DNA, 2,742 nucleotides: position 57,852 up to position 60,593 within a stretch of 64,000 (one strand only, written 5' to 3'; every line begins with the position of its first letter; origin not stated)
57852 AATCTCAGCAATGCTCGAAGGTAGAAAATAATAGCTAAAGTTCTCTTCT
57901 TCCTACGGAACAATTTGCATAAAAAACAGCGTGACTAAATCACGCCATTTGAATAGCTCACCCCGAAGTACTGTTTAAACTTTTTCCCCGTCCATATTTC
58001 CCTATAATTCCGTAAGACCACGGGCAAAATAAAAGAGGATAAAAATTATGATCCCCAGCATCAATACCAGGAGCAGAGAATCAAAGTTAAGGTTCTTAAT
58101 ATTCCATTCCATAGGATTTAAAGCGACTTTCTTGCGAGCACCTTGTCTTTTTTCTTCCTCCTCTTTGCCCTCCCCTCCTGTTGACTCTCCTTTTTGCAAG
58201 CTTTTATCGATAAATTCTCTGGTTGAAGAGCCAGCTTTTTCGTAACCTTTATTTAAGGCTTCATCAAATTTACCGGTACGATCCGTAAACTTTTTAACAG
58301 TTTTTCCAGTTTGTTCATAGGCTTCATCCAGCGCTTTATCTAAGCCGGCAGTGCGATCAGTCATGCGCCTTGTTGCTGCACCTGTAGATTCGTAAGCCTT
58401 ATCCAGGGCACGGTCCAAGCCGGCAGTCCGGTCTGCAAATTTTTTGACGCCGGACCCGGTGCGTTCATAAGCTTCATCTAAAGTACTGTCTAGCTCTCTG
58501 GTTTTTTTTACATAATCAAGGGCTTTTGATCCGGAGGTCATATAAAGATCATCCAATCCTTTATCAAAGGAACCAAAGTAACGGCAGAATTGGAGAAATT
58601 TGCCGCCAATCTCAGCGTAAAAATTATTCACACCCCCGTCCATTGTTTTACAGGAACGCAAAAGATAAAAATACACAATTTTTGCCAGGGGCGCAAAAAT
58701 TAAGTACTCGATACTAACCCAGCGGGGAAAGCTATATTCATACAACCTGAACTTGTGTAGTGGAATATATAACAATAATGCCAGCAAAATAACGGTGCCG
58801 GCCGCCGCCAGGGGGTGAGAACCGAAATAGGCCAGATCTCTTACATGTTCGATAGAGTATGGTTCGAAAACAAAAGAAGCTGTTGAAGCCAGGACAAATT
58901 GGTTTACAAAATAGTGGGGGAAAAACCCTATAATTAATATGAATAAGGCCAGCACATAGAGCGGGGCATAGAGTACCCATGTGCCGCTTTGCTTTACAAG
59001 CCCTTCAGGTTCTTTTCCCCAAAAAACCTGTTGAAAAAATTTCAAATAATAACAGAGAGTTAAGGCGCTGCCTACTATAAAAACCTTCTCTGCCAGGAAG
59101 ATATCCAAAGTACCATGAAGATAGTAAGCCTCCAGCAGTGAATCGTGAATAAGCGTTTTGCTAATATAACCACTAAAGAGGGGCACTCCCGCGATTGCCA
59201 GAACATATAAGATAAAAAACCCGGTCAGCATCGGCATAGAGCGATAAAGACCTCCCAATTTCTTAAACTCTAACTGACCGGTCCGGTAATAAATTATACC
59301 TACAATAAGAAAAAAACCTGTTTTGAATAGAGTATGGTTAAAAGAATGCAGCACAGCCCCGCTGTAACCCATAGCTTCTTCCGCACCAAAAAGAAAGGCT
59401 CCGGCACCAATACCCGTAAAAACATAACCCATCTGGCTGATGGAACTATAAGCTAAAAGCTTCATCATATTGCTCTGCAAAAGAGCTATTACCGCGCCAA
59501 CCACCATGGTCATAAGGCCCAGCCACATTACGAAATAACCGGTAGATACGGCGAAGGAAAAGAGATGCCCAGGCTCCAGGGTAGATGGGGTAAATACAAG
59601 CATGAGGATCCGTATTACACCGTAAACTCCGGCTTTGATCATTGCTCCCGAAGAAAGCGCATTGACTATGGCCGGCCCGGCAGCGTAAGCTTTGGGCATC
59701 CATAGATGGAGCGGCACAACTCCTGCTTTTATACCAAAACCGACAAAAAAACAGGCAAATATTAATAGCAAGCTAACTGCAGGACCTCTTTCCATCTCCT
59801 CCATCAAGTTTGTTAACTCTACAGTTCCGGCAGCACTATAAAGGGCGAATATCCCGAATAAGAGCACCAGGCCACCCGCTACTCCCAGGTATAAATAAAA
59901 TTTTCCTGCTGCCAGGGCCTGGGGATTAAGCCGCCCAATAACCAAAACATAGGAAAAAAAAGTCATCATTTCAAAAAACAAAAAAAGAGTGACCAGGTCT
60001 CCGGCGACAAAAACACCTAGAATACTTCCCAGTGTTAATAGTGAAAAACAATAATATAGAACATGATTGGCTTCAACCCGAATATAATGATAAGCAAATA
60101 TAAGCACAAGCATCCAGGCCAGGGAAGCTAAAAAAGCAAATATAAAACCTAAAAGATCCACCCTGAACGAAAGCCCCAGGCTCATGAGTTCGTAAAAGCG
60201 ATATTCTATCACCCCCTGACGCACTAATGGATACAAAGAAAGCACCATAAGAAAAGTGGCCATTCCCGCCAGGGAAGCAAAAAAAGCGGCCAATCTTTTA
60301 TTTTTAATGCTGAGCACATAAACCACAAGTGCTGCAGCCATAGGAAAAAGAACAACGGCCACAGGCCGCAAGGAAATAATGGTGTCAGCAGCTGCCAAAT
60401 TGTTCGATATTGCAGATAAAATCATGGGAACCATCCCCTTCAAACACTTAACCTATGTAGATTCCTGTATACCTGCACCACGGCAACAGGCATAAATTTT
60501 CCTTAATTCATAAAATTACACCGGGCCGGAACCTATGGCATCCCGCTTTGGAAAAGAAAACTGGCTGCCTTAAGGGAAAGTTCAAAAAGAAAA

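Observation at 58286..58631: Tandem 25-residue repeat domain in the MrpA/NuoL-like subunit, in place of the usual lateral-helix region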

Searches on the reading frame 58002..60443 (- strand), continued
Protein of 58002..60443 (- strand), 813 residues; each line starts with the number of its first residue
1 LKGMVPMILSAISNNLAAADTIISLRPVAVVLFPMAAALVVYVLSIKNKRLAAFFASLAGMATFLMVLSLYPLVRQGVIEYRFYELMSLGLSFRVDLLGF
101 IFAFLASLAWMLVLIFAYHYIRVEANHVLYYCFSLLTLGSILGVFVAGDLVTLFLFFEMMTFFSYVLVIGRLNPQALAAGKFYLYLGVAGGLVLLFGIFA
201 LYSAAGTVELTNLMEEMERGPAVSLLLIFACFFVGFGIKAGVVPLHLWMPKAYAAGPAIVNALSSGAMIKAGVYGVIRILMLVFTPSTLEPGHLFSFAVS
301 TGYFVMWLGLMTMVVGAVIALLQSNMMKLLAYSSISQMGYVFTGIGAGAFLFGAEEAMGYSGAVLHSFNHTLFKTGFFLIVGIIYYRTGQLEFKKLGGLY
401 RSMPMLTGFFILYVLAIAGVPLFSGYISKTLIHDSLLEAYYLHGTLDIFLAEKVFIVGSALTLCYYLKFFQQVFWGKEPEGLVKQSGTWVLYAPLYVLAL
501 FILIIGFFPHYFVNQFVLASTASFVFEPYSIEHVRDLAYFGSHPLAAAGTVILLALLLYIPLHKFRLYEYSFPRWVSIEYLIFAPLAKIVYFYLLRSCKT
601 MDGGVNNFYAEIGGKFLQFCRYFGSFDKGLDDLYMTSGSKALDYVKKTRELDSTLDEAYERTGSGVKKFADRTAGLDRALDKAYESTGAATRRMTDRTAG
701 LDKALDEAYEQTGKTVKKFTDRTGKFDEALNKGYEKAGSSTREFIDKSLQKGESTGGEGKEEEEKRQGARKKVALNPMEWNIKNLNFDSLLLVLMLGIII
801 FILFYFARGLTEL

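Call 39: find_encoding_contigs(protein=P0036, flank=10000, max_places=1)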
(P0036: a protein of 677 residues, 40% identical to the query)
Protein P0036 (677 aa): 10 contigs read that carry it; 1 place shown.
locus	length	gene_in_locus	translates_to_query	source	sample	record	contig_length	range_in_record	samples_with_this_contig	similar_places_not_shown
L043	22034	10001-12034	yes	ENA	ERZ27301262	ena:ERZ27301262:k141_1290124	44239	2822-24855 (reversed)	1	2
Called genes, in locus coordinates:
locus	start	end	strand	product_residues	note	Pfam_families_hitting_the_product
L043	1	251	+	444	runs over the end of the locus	PF13375:RnfC_N, PF01512:Complex1_51K, PF10531:SLBB, PF12838:Fer4_7 (weak), PF13237:Fer4_10 (weak), PF13534:Fer4_17 (faint)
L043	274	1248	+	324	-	PF03116:NQR2_RnfD_RnfE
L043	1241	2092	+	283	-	PF04205:FMN_bind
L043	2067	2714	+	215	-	PF02508:Rnf-Nqr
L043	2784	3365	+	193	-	PF02508:Rnf-Nqr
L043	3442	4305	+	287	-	PF04060:FeS, PF12838:Fer4_7, PF13187:Fer4_9, PF13237:Fer4_10, PF14697:Fer4_21, PF00037:Fer4, PF12838:Fer4_7, PF13187:Fer4_9, +11 more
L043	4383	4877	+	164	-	PF01899:MNHE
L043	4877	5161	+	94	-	PF04066:MrpF_PhaF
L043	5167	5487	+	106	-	PF03334:PhaG_MnhG_YufB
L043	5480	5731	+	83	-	PF13244:MbhD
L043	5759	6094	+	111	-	PF20501:MbhE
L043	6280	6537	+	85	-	PF04039:MnhB (weak)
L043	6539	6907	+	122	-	PF00420:Oxidored_q2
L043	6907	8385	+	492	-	PF10125:NADHdeh_related (weak), PF00361:Proton_antipo_M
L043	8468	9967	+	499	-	PF00662:Proton_antipo_N (weak), PF00361:Proton_antipo_M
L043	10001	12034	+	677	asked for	PF00662:Proton_antipo_N (weak), PF00361:Proton_antipo_M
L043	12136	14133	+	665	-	PF00361:Proton_antipo_M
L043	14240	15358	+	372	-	PF02424:ApbE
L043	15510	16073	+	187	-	PF07456:Hpre_diP_synt_I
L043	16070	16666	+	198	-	PF02545:Maf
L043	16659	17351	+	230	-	PF20582:UPF0758_N, PF04002:RadC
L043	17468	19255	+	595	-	PF19864:Radical_SAM_N2, PF04055:Radical_SAM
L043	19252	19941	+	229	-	PF10105:DUF2344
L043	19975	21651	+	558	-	PF10150:RNase_E_G, PF20833:RNase_E_G_Thio (weak), PF01938:TRAM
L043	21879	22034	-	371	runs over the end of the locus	PF16983:MFS_MOT1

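Call 40: find_encoding_contigs(protein=P0062, flank=10000, max_places=1)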
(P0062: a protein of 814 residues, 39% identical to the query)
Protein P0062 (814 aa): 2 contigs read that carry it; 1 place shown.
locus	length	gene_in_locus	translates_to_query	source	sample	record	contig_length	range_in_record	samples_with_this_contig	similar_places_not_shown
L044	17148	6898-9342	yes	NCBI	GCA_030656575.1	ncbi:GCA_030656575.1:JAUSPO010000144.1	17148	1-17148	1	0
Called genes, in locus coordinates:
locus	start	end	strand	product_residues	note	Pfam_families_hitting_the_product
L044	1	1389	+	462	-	PF00361:Proton_antipo_M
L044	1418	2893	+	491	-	PF00662:Proton_antipo_N (weak), PF00361:Proton_antipo_M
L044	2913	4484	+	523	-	PF00662:Proton_antipo_N, PF00361:Proton_antipo_M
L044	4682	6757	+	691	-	PF00361:Proton_antipo_M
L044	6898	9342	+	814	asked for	PF00662:Proton_antipo_N (weak), PF00361:Proton_antipo_M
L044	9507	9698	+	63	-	PF12728:HTH_17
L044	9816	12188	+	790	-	PF00317:Ribonuc_red_lgN, PF02867:Ribonuc_red_lgC, PF12637:TSCPD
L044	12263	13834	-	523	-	PF20154:LNT_N, PF00795:CN_hydrolase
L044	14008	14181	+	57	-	PF12797:Fer4_2 (weak), PF13237:Fer4_10, PF00037:Fer4, PF14697:Fer4_21, PF12838:Fer4_7, PF13187:Fer4_9, PF25160:LdpA_Fe-S-bd, PF00037:Fer4, +10 more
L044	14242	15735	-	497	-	PF00664:ABC_membrane, PF00005:ABC_tran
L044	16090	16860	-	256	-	PF13102:Phage_int_SAM_5 (weak), PF02899:Phage_int_SAM_1, PF13495:Phage_int_SAM_4, PF00589:Phage_integrase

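Call 41: find_encoding_contigs(protein=P0064, flank=10000, max_places=1)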
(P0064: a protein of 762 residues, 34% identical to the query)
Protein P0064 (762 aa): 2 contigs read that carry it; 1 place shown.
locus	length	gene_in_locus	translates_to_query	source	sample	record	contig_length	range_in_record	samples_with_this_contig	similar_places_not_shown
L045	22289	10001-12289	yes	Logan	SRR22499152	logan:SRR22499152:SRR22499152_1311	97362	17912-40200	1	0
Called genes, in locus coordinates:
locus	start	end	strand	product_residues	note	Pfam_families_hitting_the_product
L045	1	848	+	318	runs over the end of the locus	PF03116:NQR2_RnfD_RnfE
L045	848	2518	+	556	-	PF04205:FMN_bind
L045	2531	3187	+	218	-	PF02508:Rnf-Nqr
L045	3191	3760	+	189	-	PF02508:Rnf-Nqr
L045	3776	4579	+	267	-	PF04060:FeS, PF13187:Fer4_9 (weak), PF14697:Fer4_21 (weak), PF00037:Fer4 (weak), PF13187:Fer4_9 (weak), PF13237:Fer4_10, PF12838:Fer4_7, PF13187:Fer4_9, +10 more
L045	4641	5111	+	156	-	PF01899:MNHE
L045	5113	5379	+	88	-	PF04066:MrpF_PhaF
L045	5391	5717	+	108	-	PF03334:PhaG_MnhG_YufB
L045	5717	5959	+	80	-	PF13244:MbhD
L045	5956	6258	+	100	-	PF20501:MbhE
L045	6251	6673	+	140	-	PF04039:MnhB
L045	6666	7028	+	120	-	PF00420:Oxidored_q2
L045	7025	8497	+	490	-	PF00361:Proton_antipo_M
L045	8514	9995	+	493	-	PF00662:Proton_antipo_N (weak), PF00361:Proton_antipo_M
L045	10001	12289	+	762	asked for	PF00361:Proton_antipo_M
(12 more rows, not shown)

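Call 50: fold_search(model_id=the predicted structure, library=pdb)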
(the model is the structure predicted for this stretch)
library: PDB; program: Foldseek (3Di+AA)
matches with E <= 10: 833; with E <= 0.001: 196
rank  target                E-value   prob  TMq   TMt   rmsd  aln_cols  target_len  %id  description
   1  9a6h_B                7.0e-26  1.00  0.55  0.89   4.5       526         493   23  Integrative model of MRPA-MRPD by crosslinking MS and deep learning (released 2024-09-18)
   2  9a6h_A                3.3e-25  1.00  0.63  0.64   3.4       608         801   22  Integrative model of MRPA-MRPD by crosslinking MS and deep learning (released 2024-09-18)
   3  6z16_A                5.0e-25  1.00  0.63  0.65   3.3       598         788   24  Structure of the Mrp antiporter complex (released 2020-08-12)
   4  6z16_D                1.4e-24  1.00  0.53  0.85   4.9       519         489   26  Structure of the Mrp antiporter complex (released 2020-08-12)
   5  7qru_A                6.8e-24  1.00  0.63  0.64   3.9       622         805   21  Structure of Bacillus pseudofirmus Mrp antiporter complex, monomer (released 2022-11-09)
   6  7qru_D                3.9e-23  1.00  0.54  0.88   3.8       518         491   25  Structure of Bacillus pseudofirmus Mrp antiporter complex, monomer (released 2022-11-09)
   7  6cfw_H                1.8e-22  1.00  0.55  0.88   4.0       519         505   26  cryoEM structure of a respiratory membrane-bound hydrogenase (released 2018-05-23)
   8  6khj_F                2.4e-22  1.00  0.59  0.73   5.4       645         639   23  Supercomplex for electron transfer (released 2020-02-12)
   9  8e9g_L                2.5e-22  1.00  0.57  0.73  11.4       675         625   19  Mycobacterial respiratory complex I with both quinone positions modelled (released 2022-10-12)
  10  7z0s_C                3.0e-22  1.00  0.55  0.72   9.4       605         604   22  Structure of the Escherichia coli formate hydrogenlyase complex (anaerobic preparation, without formate dehydrogenase  (released 2022-09-28)
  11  7z0t_C                1.2e-21  1.00  0.55  0.73   7.3       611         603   22  Structure of the Escherichia coli formate hydrogenlyase complex (aerobic preparation, composite structure) (released 2022-09-28)
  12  8e9i_L                1.3e-21  1.00  0.56  0.72  11.8       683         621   19  Mycobacterial respiratory complex I, semi-inserted quinone (released 2022-10-12)
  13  3rko_C                1.5e-21  1.00  0.53  0.84   3.7       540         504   22  Crystal structure of the membrane domain of respiratory complex I from E. coli at 3.0 angstrom resolution (released 2011-08-03)
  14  4he8_F                1.6e-21  1.00  0.57  0.75   6.8       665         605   22  Crystal structure of the membrane domain of respiratory complex I from Thermus thermophilus (released 2013-02-13)
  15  6hum_F                1.7e-21  1.00  0.57  0.75   5.6       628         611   24  Structure of the photosynthetic complex I from Thermosynechococcus elongatus (released 2019-01-09)
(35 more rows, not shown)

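Call 66: find_encoding_contigs(protein=P0033, flank=10000, max_places=1)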
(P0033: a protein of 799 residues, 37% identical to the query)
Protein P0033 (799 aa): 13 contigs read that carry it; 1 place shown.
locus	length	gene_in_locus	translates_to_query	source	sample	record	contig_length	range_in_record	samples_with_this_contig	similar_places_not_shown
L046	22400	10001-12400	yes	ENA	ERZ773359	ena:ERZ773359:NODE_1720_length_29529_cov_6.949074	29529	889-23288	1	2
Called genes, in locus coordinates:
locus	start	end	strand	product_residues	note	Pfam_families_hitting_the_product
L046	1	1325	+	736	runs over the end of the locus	?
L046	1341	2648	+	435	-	PF08245:Mur_ligase_M, PF02875:Mur_ligase_C, PF27239:FOL3_C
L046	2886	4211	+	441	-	PF13375:RnfC_N, PF01512:Complex1_51K, PF10531:SLBB, PF13237:Fer4_10 (weak), PF12838:Fer4_7 (weak)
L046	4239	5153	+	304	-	PF03116:NQR2_RnfD_RnfE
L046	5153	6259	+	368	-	PF04205:FMN_bind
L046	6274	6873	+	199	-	PF02508:Rnf-Nqr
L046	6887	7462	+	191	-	PF02508:Rnf-Nqr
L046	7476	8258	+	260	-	PF04060:FeS, PF12838:Fer4_7 (weak), PF13187:Fer4_9 (weak), PF14697:Fer4_21, PF13237:Fer4_10, PF12838:Fer4_7, PF13187:Fer4_9, PF00037:Fer4, +12 more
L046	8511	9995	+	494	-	PF00662:Proton_antipo_N (weak), PF00361:Proton_antipo_M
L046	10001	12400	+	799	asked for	PF00361:Proton_antipo_M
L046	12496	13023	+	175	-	PF07456:Hpre_diP_synt_I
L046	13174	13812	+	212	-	PF02545:Maf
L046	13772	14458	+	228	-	PF20582:UPF0758_N, PF04002:RadC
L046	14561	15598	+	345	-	PF06723:MreB_Mbl, PF00022:Actin, PF11104:PilM_2 (faint), PF00012:HSP70, PF14450:FtsA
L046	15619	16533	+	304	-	PF04085:MreC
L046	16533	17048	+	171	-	PF04093:MreD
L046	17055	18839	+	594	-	PF03717:PBP_dimer, PF00905:Transpeptidase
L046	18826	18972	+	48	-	-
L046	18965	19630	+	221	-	PF05209:MinC_N, PF22642:MinC_N_1, PF03775:MinC_C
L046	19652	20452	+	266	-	PF00142:Fer4_NifH (faint), PF01656:CbiA, PF02374:ArsA_ATPase (weak), PF06564:CBP_BcsQ, PF09140:MipZ, PF10609:ParA, PF13614:AAA_31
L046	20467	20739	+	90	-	PF03776:MinE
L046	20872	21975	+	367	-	PF01098:FTSW_RODA_SPOVE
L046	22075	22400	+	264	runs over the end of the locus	PF01551:Peptidase_M23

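Call 67: find_encoding_contigs(protein=P0091, flank=10000, max_places=1)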
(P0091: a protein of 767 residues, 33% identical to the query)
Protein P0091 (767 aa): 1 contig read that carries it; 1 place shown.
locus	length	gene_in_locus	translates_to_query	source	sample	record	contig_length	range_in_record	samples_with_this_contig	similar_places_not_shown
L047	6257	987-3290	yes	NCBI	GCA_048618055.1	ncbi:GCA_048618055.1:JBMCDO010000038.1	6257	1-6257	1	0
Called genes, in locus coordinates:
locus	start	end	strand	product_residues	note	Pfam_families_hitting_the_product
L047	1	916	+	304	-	PF00361:Proton_antipo_M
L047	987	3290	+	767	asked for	PF10125:NADHdeh_related (weak), PF00361:Proton_antipo_M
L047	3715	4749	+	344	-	PF01118:Semialdhyde_dh, PF22698:Semialdhyde_dhC_1, PF02774:Semialdhyde_dhC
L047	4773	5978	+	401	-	PF01960:ArgJ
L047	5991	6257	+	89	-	PF00696:AA_kinase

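Call 68: find_encoding_contigs(protein=P0110, flank=10000, max_places=1)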
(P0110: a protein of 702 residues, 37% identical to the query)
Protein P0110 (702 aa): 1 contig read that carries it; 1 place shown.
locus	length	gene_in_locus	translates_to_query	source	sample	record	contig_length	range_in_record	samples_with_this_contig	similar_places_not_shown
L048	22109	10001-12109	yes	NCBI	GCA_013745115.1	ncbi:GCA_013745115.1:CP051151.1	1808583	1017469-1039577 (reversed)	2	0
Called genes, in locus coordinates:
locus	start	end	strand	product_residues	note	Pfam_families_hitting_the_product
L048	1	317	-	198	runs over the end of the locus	PF00440:TetR_N (weak)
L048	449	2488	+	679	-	PF03176:MMPL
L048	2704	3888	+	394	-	PF13685:Fe-ADH_2 (weak), PF00465:Fe-ADH, PF25137:ADH_Fe_C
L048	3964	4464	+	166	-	PF01899:MNHE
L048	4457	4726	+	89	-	PF04066:MrpF_PhaF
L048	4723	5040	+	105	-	PF03334:PhaG_MnhG_YufB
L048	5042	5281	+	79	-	PF13244:MbhD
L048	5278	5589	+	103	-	PF20501:MbhE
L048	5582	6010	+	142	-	PF04039:MnhB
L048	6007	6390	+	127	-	PF00420:Oxidored_q2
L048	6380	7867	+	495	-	PF00361:Proton_antipo_M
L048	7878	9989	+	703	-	PF00662:Proton_antipo_N, PF00361:Proton_antipo_M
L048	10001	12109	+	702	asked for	PF00662:Proton_antipo_N (weak), PF00361:Proton_antipo_M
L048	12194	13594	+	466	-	PF01554:MatE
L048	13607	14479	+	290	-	PF21948:LplA-B_cat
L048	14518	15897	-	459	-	PF00890:FAD_binding_2 (weak), PF01134:GIDA (weak), PF07992:Pyr_redox_2, PF12831:FAD_oxidored (weak), PF13738:Pyr_redox_3, PF01262:AlaDh_PNT_C (weak), PF00070:Pyr_redox, PF02852:Pyr_redox_dim, +6 more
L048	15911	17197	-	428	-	PF00364:Biotin_lipoyl, PF25917:BSH_RND (weak), PF25997:BSH_YhbJ, PF02817:E3_binding, PF00198:2-oxoacid_dh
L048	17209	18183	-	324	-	PF02779:Transket_pyr, PF02780:Transketolase_C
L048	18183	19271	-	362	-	PF00676:E1_dh, PF02775:TPP_enzyme_C (weak), PF13292:DXP_synthase_N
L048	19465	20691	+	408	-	PF16491:Peptidase_M48_N, PF01435:Peptidase_M48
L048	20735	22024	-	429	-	PF03313:SDH_alpha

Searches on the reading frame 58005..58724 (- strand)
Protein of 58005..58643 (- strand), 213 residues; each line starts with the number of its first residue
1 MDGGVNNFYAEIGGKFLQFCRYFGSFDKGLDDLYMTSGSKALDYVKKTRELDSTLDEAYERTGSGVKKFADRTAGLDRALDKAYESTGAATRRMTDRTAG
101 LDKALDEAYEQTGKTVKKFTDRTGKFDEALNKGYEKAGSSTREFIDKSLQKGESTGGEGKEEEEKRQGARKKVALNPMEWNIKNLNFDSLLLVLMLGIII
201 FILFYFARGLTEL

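Call 17: search_protein_families(library=pfam, proteins=[window:58005-58643:-], max_evalue=10)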
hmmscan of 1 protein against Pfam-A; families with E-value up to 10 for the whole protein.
seq(213 aa): 6 families
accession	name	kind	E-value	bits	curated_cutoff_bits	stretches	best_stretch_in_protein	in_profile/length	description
PF07889.17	DUF1664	-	0.0062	17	34.6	2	69-123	39-93/124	Protein of unknown function (DUF1664)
PF20572.3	DUF6781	-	0.017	15.4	27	1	73-119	79-126/213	Family of unknown function (DUF6781)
PF06791.18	TMP_2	-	0.086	13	30.2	1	54-139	99-183/208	Prophage tail length tape measure protein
PF20362.3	DUF6657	-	0.12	12.9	27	1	102-135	53-86/142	Family of unknown function (DUF6657)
PF24564.1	DUF7605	-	0.13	12.6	27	1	49-120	63-134/183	Domain of unknown function (DUF7605)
PF20467.3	MmeI_C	-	0.14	12.8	27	1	49-89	20-61/83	MmeI, C-terminal domain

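Call 60: predict_structure(alignment_id=A3)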
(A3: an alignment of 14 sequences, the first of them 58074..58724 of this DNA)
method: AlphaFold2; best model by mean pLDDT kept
length: 217 residues; sequences in the alignment: 14
mean_pLDDT: 62.5   pTM: 0.23
mean pLDDT of the five models: 62.5, 61.5, 60.7, 60.5, 50.1
residues with pLDDT >= 90: 8; 70-90: 72; 50-70: 77; < 50: 60
segments of 3 or more residues with pLDDT < 50: 93-97, 99-107, 178-217
pLDDT, mean of each block of 10 residues (from residue 1): 75 90 82 83 85 79 71 74 65 46 47 55 58 65 60 59 57 52 37 40 47 43
secondary structure, 60 per line:
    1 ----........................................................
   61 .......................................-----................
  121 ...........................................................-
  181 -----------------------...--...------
elements in order: H5-99 H105-179

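Call 63: fold_search(model_id=the predicted structure, library=pdb)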
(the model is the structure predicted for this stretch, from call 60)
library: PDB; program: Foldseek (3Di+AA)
matches with E <= 10: 0; with E <= 0.001: 0
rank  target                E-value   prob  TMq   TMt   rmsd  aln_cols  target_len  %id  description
